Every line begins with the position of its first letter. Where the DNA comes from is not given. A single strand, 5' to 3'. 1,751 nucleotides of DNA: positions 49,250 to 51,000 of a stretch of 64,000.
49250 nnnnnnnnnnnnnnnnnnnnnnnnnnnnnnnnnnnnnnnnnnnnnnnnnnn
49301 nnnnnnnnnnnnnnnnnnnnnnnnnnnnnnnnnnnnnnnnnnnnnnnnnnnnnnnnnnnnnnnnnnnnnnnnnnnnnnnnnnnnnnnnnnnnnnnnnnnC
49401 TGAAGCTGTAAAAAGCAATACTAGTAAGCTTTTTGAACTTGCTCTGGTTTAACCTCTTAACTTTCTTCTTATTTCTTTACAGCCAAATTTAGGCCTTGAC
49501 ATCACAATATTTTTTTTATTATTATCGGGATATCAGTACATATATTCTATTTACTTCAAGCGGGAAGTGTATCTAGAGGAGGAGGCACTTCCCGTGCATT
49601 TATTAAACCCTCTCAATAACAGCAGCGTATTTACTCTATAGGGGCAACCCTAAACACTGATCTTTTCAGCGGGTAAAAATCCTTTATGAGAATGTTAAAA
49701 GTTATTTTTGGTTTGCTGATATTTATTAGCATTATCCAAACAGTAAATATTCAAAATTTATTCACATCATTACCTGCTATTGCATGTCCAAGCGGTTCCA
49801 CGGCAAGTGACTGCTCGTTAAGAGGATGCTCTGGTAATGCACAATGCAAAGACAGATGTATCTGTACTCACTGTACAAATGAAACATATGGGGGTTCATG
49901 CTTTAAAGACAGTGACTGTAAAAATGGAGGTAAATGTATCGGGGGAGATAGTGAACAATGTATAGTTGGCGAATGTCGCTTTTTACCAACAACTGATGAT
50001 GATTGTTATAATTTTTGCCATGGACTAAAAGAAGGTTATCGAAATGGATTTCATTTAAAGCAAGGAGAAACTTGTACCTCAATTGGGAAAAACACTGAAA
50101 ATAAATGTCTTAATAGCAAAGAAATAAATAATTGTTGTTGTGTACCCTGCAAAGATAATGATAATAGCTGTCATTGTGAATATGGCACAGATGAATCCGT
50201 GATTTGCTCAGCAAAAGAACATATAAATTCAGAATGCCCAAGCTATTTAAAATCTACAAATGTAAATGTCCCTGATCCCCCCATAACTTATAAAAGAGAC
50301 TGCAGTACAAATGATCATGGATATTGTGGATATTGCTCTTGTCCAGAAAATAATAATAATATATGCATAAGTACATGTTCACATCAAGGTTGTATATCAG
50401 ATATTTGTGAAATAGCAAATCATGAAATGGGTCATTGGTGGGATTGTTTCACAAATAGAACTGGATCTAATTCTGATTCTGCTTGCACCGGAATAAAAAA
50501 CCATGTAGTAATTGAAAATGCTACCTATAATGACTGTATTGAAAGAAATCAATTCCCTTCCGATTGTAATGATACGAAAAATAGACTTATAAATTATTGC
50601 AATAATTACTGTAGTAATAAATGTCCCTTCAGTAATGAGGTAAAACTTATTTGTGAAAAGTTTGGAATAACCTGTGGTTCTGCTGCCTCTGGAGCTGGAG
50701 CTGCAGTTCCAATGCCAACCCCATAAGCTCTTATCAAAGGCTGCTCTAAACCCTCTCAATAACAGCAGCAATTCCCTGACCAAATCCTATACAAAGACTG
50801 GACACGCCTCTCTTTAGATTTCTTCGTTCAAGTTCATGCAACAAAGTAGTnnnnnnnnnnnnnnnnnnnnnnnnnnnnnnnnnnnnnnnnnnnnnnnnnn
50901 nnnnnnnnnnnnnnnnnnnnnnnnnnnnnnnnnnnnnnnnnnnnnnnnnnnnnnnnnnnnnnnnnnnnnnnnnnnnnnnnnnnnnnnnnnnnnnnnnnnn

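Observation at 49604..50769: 1.1-kb segment bounded by a perfect 23-bp direct repeat that duplicates a thiolase 3' end and carries a hyper-cysteine-rich secreted protein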

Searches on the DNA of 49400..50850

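Call 95: search_rna_families(source=window, start=49400, end=50850, threshold=evalue, max_evalue=1)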
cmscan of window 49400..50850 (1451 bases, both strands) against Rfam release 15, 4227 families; matches with E-value up to 1: 2.
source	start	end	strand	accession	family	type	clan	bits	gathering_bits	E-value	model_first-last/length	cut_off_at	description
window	50433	50537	+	RF00041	Entero_OriR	Cis-reg;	-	20.6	80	0.23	1-121/121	no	Enteroviral 3' UTR element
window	49708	49775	-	RF01295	SCARNA7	Gene; snRNA; snoRNA; scaRNA;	-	17.6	65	0.094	1-330/330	no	Small Cajal body-specific RNA 7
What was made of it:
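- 49560..49596 (+): GC-rich hairpin (leader structure or weak mdh terminator). No Rfam match (call 95).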
